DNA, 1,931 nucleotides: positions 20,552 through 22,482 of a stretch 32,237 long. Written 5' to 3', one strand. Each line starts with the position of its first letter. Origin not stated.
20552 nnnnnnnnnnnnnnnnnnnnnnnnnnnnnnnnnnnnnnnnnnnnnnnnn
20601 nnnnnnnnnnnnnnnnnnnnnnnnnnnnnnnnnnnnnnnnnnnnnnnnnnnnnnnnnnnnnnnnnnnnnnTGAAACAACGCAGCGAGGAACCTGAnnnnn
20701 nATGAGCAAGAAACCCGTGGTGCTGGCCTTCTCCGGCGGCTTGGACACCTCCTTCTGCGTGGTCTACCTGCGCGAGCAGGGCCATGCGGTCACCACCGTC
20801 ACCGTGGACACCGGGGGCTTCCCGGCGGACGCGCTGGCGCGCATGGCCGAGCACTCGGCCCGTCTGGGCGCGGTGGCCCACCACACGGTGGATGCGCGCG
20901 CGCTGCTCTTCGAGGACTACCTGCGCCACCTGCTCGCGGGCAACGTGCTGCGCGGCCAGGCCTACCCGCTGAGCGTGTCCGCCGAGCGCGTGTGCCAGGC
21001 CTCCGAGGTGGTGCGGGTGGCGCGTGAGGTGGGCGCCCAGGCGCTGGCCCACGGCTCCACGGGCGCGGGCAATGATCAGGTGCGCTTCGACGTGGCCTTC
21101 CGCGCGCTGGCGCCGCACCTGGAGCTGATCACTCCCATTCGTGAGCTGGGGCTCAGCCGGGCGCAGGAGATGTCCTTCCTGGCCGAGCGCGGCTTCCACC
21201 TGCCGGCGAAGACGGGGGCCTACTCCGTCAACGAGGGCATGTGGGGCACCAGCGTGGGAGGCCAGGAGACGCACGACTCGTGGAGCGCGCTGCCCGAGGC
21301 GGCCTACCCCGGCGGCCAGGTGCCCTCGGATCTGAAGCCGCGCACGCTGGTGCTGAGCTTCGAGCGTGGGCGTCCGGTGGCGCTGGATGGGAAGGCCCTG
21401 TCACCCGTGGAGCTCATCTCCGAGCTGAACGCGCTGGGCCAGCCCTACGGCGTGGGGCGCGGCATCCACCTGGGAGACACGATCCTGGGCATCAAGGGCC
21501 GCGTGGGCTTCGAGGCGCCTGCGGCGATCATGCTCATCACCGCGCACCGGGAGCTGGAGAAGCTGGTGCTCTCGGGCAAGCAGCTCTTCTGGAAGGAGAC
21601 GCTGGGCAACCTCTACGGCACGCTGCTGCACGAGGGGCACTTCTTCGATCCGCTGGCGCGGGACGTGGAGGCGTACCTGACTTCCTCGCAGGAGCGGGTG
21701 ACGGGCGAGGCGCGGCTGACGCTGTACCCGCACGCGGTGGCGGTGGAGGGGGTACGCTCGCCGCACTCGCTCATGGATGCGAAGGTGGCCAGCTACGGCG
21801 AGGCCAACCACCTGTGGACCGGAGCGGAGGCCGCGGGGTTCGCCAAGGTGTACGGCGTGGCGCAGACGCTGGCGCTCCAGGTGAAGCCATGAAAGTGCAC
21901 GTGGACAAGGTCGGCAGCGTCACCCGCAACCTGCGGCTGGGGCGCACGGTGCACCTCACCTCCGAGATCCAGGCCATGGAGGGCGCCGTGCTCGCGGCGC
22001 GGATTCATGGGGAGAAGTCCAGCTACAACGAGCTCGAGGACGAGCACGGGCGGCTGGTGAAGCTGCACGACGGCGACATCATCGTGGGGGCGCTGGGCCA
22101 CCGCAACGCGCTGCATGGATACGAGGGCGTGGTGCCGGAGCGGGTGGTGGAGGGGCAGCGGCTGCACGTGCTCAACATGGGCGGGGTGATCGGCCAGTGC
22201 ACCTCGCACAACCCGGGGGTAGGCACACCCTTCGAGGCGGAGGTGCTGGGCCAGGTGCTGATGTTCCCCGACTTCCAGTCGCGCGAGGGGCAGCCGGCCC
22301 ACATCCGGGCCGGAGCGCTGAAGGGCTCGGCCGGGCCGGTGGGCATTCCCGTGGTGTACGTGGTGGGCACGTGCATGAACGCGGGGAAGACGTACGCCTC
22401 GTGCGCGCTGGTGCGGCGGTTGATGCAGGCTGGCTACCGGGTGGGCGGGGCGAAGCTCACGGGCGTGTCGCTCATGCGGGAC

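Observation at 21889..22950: Unannotatable 353-aa protein translationally locked between argG and argC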

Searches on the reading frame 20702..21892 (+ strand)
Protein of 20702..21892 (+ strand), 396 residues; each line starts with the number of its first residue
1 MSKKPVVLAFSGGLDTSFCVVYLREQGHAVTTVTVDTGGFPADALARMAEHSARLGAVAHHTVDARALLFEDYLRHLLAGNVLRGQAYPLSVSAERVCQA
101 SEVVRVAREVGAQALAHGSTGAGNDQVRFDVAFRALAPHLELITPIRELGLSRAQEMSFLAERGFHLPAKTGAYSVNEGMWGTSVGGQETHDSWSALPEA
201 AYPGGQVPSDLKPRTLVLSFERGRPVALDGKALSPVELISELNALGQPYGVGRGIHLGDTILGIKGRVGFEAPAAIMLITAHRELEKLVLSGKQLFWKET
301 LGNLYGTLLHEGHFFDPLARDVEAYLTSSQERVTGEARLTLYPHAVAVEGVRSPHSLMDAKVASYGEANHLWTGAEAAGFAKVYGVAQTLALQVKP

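Call 5: search_protein_families(library=pfam, proteins=[window:20702-21892:+], max_evalue=0.01)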
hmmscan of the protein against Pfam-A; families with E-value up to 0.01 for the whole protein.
window:20702-21892:+ (396 aa): 4 families
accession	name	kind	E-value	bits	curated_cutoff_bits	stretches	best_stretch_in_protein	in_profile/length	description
PF20979.2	Arginosuc_syn_C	-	6.3e-47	160.4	27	1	174-388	1-216/219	Arginosuccinate synthase C-terminal domain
PF00764.25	Arginosuc_synth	-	3.7e-41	141.3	27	1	6-164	2-160/162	Arginosuccinate synthase N-terminal HUP domain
PF06508.19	QueC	-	0.00021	21.3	22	1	6-67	2-62/210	Queuosine biosynthesis protein QueC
PF00733.27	Asn_synthase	-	0.0025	18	21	1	1-78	15-92/354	Asparagine synthase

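Call 6: search_protein_families(library=ncbifam, proteins=[window:20702-21892:+], max_evalue=0.01)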
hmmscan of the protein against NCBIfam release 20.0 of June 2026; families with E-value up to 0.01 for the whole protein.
window:20702-21892:+ (396 aa): 12 families
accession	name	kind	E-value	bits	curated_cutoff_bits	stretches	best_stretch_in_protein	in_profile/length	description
NF003385.0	PRK04527.1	equivalog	4.7e-103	344.9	603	1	1-394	1-395/401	argininosuccinate synthase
NF001770.0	PRK00509.1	equivalog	2.6e-95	319.8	334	1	2-392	3-395/401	argininosuccinate synthase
TIGR00032.1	argG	equivalog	1.2e-93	314.6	268.2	1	6-389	2-387/394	argininosuccinate synthase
NF010392.0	PRK13820.1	equivalog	1.1e-90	304.5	512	1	3-393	2-390/395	argininosuccinate synthase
NF038212.1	argG_rel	exception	2.4e-35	122.1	425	1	3-353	14-363/381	argininosuccinate synthase-related protein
NF003779.0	PRK05370.1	equivalog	1.5e-28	99.9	657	1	6-341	14-364/448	argininosuccinate synthase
NF011258.0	PRK14664.1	equivalog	8.3e-05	21.8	680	1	2-76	4-74/362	tRNA 2-thiouridine(34) synthase MnmA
TIGR00268.2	TIGR00268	equivalog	0.00024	20.5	150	1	4-72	14-83/259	ATP-dependent sacrificial sulfur transferase LarE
NF008317.0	PRK11106.1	equivalog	0.00049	19.5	378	1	5-66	3-64/231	7-cyano-7-deazaguanine synthase QueC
NF001138.1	PRK00143.1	equivalog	0.0011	18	284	1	6-38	2-34/345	tRNA 2-thiouridine(34) synthase MnmA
NF011259.0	PRK14665.1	equivalog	0.0013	17.7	364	1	3-79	5-82/360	tRNA 2-thiouridine(34) synthase MnmA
TIGR00364.1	TIGR00364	equivalog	0.0015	18.1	150.3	1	7-67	2-61/201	7-cyano-7-deazaguanine synthase QueC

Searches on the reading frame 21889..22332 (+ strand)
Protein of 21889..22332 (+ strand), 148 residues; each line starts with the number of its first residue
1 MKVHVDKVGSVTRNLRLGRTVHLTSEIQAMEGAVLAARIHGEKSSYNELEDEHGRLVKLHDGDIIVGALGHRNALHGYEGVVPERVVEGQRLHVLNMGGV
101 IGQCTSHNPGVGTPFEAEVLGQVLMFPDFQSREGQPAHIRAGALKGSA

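Call 56: predict_structure(alignment_id=A2)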
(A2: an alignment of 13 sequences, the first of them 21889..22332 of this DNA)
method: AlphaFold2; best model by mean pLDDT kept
length: 148 residues; sequences in the alignment: 13
mean_pLDDT: 87.2   pTM: 0.83
mean pLDDT of the five models: 87.2, 84.9, 79.1, 77.8, 76.9
residues with pLDDT >= 90: 92; 70-90: 37; 50-70: 15; < 50: 4
segments of 3 or more residues with pLDDT < 50: 145-148
pLDDT, mean of each block of 10 residues (from residue 1): 95 91 95 96 88 94 96 73 95 93 84 88 81 82 48
secondary structure, 60 per line:
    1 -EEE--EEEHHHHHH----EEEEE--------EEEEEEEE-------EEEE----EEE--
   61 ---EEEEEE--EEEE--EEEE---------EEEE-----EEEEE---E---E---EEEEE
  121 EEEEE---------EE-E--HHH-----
elements in order: E2-4 E7-9 H10-15 E20-24 E33-40 E48-51 E56-58 E64-69 E72-75 E78-81 E91-94 E100-104 E116-125
